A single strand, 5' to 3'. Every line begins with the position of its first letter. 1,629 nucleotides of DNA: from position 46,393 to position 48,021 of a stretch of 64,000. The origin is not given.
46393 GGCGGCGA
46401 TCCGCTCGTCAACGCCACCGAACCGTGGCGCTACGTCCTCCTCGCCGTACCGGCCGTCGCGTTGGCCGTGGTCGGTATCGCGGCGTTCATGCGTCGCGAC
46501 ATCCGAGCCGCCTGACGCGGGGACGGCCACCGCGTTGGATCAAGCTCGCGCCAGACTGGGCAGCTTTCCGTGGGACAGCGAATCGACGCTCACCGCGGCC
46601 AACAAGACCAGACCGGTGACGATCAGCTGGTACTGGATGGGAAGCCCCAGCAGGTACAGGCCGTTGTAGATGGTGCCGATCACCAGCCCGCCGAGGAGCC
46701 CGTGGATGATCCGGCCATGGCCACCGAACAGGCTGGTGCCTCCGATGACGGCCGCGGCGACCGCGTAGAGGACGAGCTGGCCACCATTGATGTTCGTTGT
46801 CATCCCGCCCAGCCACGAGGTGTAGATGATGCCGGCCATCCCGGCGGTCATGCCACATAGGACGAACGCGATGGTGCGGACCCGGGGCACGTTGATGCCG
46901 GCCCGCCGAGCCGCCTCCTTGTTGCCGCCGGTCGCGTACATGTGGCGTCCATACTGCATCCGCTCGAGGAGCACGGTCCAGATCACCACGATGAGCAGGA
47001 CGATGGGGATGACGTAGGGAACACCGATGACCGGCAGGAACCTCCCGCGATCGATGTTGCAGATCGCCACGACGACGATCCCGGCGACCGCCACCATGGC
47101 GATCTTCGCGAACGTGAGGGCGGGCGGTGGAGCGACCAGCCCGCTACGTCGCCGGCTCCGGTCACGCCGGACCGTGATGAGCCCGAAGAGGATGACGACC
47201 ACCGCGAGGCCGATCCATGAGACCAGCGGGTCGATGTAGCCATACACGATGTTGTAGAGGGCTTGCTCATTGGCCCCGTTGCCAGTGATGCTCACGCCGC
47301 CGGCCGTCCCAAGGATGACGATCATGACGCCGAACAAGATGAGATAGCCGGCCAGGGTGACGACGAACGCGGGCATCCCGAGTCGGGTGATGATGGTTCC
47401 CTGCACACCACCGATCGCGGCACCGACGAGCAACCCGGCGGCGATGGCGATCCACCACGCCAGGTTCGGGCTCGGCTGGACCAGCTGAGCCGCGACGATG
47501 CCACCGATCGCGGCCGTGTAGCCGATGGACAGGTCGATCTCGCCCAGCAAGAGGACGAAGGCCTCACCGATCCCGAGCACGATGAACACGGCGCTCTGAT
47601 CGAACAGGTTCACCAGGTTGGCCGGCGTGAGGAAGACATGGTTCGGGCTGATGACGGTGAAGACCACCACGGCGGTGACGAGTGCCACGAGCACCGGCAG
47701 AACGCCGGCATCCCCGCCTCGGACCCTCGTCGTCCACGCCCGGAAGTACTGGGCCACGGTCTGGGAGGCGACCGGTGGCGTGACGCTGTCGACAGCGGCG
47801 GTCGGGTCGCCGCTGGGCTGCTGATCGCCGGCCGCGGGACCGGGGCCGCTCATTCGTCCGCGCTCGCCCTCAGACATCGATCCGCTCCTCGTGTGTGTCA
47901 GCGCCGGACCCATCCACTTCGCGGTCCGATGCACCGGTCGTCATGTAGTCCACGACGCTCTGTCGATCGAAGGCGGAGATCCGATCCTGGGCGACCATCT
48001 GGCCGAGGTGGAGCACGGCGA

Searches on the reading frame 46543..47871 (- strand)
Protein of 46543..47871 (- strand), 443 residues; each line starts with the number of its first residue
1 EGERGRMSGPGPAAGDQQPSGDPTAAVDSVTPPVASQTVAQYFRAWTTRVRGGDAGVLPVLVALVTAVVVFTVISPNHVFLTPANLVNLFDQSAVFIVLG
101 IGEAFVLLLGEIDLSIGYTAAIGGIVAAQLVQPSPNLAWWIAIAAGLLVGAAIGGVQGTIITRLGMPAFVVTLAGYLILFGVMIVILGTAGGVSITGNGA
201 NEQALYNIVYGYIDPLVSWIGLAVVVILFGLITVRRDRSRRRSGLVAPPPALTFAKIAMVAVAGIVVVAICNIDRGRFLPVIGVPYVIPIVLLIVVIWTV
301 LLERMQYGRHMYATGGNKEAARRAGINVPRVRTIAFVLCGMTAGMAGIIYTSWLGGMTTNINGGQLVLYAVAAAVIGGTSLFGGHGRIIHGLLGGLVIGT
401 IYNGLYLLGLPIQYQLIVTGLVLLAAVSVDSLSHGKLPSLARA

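Call 73: find_homologous_proteins(query=window:46543-47871:-, max_evalue=1e-60)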
Query window:46543-47871:- (443 aa): 7313 proteins with E <= 1e-60 among 8000 candidates; the best 120 are listed.
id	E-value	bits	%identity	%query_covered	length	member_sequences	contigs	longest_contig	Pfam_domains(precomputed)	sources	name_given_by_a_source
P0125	6.2e-275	930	100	100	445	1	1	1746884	PF02653.22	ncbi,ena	-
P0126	7.9e-223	758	86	94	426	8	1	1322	PF02653.22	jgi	jgi:D-xylose transport system permease protein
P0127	5.9e-221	752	83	99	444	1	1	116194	PF02653.22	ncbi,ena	-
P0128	4.4e-203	693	79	96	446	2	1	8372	PF02653.22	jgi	jgi:D-xylose transport system permease protein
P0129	6.0e-200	683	76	99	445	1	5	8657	PF02653.22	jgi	jgi:D-xylose transport system permease protein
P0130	1.4e-199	682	77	95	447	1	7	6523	PF02653.22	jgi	jgi:D-xylose transport system permease protein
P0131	1.9e-196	672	74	98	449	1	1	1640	PF02653.22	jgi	jgi:D-xylose transport system permease protein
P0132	4.0e-193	661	73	98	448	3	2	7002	PF02653.22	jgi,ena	-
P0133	5.4e-193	660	75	96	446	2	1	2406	PF02653.22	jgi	jgi:D-xylose transport system permease protein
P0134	4.2e-192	657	73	98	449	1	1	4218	PF02653.22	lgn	-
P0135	1.7e-190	652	74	95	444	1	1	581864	PF02653.22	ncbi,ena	-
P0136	1.1e-189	649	78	90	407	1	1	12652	PF02653.22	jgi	jgi:D-xylose transport system permease protein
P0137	1.5e-189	649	73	98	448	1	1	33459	PF02653.22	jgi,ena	-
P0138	6.8e-189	647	74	97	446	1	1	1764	PF02653.22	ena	-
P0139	1.7e-188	645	73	97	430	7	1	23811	PF02653.22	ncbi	ncbi:MAG: sugar ABC transporter permease [Candidatus Limnocylindrales bacterium]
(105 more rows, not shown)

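Call 74: find_encoding_contigs(protein=P0127, flank=10000, max_places=3)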
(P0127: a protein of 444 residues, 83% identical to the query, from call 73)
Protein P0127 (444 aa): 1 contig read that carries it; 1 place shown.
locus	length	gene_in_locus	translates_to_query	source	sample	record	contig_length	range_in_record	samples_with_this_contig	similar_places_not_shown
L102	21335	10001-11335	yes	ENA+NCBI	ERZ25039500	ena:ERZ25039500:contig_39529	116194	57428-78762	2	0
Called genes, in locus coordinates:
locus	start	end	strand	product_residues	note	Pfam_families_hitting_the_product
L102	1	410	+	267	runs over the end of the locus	-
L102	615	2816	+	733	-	PF00884:Sulfatase, PF16347:SGSH_C (weak)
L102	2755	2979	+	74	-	-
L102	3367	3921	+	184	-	PF09619:YscW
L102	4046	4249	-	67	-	-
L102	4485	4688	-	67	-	-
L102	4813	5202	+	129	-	PF08281:Sigma70_r4_2 (weak), PF00196:GerE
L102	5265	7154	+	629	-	PF05227:CHASE3, PF00672:HAMP, PF01590:GAF (weak), PF13185:GAF_2 (weak), PF07730:HisKA_3, PF13581:HATPase_c_2 (weak), PF02518:HATPase_c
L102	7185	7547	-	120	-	PF00072:Response_reg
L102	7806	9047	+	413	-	PF13407:Peripla_BP_4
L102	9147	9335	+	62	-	-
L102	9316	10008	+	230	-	PF00005:ABC_tran, PF02463:SMC_N (faint)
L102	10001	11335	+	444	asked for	PF02653:BPD_transp_2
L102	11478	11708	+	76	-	PF22513:FitA-like_RHH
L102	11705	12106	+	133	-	PF01850:PIN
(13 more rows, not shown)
